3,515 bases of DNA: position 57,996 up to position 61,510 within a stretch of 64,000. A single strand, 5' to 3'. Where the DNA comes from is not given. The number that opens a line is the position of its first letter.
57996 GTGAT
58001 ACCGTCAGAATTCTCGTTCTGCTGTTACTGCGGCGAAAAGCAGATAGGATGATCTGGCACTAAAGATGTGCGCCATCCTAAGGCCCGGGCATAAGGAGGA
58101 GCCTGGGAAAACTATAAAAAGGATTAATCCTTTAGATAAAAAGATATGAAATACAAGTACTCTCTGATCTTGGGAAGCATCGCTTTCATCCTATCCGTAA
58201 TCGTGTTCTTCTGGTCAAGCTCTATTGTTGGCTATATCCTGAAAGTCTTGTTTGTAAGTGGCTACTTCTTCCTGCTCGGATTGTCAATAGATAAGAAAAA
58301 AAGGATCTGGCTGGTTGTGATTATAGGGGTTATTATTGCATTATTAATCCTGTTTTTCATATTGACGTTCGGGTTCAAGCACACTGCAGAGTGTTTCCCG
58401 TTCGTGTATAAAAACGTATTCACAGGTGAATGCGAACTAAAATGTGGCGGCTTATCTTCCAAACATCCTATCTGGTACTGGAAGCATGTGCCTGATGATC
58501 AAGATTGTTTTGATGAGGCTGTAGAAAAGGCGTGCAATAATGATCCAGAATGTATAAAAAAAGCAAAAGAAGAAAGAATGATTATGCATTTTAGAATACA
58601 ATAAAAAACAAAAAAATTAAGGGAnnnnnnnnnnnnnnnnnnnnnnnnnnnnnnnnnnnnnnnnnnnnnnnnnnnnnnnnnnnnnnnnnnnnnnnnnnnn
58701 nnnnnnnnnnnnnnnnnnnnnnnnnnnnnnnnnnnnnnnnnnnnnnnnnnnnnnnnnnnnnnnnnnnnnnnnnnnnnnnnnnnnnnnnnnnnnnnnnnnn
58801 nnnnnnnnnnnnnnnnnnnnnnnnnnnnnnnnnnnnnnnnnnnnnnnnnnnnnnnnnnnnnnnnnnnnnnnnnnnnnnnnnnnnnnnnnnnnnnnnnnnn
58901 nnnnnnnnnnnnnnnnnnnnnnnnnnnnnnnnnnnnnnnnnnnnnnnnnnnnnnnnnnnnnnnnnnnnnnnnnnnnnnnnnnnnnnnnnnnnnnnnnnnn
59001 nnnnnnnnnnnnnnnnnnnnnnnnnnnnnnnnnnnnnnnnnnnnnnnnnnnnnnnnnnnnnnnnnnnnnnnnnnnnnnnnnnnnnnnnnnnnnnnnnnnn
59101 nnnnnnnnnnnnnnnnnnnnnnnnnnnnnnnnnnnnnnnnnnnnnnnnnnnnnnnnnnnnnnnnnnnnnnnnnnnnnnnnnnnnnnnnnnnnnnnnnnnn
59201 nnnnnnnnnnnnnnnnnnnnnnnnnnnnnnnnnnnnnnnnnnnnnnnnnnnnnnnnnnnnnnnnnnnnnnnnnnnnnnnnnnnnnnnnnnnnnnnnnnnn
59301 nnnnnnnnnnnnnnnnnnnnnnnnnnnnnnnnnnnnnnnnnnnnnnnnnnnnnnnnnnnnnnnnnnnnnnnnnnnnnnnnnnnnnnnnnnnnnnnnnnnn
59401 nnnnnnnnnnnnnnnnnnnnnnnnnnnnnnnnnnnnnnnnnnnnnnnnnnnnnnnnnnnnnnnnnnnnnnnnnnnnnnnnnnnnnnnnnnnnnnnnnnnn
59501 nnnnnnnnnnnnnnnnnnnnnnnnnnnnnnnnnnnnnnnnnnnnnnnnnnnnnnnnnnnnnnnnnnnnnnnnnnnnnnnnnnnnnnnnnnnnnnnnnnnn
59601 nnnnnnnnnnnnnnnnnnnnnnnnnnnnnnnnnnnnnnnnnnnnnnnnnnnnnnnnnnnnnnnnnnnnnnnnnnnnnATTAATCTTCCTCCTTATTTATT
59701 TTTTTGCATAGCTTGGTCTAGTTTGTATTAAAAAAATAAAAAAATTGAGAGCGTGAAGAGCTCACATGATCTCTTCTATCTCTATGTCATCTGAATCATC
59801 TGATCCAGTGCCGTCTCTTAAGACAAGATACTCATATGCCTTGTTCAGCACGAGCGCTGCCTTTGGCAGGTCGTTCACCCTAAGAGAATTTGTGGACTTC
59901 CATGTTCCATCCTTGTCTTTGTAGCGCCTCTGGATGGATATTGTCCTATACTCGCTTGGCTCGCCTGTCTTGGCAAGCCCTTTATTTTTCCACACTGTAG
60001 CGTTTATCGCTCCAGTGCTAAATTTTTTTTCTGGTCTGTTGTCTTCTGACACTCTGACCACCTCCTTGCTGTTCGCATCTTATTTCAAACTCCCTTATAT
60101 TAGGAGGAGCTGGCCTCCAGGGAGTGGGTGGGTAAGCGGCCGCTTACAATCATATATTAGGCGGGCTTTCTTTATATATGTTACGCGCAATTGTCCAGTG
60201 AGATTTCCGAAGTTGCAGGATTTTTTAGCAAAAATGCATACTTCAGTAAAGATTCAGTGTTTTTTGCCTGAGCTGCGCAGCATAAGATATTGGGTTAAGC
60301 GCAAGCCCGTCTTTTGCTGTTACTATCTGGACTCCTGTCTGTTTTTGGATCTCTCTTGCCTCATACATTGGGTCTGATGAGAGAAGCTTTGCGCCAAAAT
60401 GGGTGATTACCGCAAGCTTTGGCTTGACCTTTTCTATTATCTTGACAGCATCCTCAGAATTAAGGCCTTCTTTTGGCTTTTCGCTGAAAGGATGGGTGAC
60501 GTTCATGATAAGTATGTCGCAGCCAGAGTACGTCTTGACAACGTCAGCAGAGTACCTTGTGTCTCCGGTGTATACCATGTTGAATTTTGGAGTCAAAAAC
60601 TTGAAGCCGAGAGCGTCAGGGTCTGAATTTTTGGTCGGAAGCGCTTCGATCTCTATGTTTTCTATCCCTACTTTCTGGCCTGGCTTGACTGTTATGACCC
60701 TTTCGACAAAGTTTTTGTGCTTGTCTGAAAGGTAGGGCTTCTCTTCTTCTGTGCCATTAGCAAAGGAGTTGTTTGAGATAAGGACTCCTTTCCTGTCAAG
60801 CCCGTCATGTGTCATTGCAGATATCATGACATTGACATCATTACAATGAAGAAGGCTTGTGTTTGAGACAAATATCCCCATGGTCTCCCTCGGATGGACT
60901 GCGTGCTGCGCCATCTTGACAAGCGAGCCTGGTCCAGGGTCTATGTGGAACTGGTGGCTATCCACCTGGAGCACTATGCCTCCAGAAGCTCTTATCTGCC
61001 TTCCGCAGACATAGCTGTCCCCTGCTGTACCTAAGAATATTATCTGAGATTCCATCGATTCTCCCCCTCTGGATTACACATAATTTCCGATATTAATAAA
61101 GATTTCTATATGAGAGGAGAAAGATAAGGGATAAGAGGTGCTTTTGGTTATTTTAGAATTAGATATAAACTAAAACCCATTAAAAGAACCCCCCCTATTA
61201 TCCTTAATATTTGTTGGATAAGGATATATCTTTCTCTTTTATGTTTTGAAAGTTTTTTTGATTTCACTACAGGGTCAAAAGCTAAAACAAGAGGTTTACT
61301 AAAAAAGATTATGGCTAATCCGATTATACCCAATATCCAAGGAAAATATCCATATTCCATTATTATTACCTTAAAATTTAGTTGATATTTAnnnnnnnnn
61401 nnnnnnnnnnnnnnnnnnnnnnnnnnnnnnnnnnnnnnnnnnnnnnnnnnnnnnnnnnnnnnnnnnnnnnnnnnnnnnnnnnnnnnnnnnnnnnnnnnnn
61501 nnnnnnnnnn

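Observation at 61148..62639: RHS/YD-repeat polymorphic-toxin-like module with a signal peptide and a downstream small-TM candidate immunity gene in an archaeal genome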

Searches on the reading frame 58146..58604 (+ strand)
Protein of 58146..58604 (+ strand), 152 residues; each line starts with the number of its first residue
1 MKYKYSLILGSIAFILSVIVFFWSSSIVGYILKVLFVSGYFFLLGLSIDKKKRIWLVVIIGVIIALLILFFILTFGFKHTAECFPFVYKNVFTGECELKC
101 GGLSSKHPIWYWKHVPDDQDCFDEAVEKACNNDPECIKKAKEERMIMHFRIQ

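Call 3: search_protein_families(library=pfam, proteins=[window:58146-58604:+], max_evalue=1)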
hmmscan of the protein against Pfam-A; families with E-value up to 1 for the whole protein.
window:58146-58604:+ (152 aa): 3 families
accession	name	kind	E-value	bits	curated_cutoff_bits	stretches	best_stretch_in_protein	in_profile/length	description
PF04932.20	Wzy_C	-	0.026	14.8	31.7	1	12-72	1-60/149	O-Antigen ligase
PF06496.16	DUF1097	-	0.12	13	24.6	1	15-81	6-73/142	Protein of unknown function (DUF1097)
PF24677.1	DUF7657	-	0.82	8.8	26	1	5-74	142-208/401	Domain of unknown function (DUF7657)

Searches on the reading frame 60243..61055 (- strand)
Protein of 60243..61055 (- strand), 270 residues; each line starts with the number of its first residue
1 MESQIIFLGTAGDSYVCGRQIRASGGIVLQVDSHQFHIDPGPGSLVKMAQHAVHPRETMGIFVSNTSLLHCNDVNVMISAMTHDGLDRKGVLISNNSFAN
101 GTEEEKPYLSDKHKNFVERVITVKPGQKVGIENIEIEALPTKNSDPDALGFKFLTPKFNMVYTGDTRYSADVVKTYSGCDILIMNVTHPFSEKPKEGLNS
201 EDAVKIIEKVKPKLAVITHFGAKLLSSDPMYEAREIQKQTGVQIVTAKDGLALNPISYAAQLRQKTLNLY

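Call 3: search_protein_families(library=pfam, proteins=[window:60243-61055:-], max_evalue=1)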
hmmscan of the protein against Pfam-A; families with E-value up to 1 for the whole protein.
window:60243-61055:- (270 aa): 2 families
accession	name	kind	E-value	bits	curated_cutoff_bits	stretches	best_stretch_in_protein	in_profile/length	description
PF12706.13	Lactamase_B_2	-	3.9e-14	53.2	27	1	35-220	2-200/200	Beta-lactamase superfamily domain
PF13483.12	Lactamase_B_3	-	0.00037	20.9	24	1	91-219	40-160/160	Beta-lactamase superfamily domain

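Call 4: search_protein_families(library=ncbifam, proteins=[window:60243-61055:-], max_evalue=1)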
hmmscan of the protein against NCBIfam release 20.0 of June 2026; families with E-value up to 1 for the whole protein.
window:60243-61055:- (270 aa): 10 families
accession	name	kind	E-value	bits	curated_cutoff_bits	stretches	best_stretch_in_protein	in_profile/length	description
TIGR02651.1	RNase_Z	equivalog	2.3e-14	53.2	292.95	2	158-241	202-292/302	ribonuclease Z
NF000801.0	PRK00055.1-3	equivalog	2.3e-10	40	252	2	158-241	205-293/307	ribonuclease Z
NF041851.1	cyc_nuc_deg_phdiest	equivalog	1.6e-08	34.3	400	1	6-246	4-246/253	cyclic nucleotide-degrading phosphodiesterase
NF000805.0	PRK00055.2-3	equivalog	3.1e-07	30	416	1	5-89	6-87/307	ribonuclease Z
NF041257.1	GntH_guanitoxin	equivalog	7.3e-07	28.4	333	1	147-223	177-268/374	guanitoxin biosynthesis MBL fold metallo-hydrolase GntH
TIGR03307.1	PhnP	equivalog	0.0016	17.9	272.25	1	115-224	113-225/249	phosphonate metabolism protein PhnP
NF008688.0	PRK11709.1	equivalog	0.0055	15.6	306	0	118-140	159-181/355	L-ascorbate 6-phosphate lactonase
NF047419.1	RNase_J1_RnjA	exception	0.025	13.3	820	1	118-173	110-165/549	ribonuclease J1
TIGR02100.1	glgX_debranch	equivalog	0.031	12.3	640.9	1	215-259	415-460/688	glycogen debranching protein GlgX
NF000804.0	PRK00055.2-1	equivalog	0.066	12.3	402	0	19-83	17-81/306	ribonuclease Z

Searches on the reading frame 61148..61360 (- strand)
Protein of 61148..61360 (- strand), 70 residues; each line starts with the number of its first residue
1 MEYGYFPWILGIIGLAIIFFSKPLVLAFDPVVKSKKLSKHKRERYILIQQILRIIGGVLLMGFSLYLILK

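Call 3: search_protein_families(library=pfam, proteins=[window:61148-61360:-], max_evalue=1)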
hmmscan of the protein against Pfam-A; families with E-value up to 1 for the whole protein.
window:61148-61360:- (70 aa): 0 families

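Call 4: search_protein_families(library=ncbifam, proteins=[window:61148-61360:-], max_evalue=1)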
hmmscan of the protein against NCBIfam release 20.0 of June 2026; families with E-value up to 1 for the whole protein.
window:61148-61360:- (70 aa): 0 families

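Call 33: list_cluster_members(proteins=[P0001, window:61148-61360:-, window:61148-61420:-, window:58625-59677:-, window:60243-61055:-, window:62747-63499:-])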
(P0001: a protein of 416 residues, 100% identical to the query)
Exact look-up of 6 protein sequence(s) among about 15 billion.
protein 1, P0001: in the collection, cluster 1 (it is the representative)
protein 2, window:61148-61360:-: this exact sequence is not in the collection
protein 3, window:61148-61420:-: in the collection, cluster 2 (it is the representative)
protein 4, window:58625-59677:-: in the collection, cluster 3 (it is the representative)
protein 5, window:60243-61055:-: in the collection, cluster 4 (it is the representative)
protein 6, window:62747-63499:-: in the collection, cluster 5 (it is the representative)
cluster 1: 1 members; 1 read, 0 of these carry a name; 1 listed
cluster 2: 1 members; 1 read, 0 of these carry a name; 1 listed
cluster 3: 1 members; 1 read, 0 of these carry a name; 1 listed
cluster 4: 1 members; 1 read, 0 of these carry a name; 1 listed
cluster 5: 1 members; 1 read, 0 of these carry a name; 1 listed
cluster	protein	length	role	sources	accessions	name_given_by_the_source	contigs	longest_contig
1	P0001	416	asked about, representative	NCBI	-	-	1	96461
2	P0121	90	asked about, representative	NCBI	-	-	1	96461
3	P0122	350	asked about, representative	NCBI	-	-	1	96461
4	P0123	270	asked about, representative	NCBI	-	-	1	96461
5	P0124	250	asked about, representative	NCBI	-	-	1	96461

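Call 55: find_homologous_proteins(query=window:61151-61360:-, max_evalue=10)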
Query seq(70 aa) (70 aa): 1 proteins with E <= 10 among 3 candidates.
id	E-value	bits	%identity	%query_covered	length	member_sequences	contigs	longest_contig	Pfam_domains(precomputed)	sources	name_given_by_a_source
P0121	2.6e-36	140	100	100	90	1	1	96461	-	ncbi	-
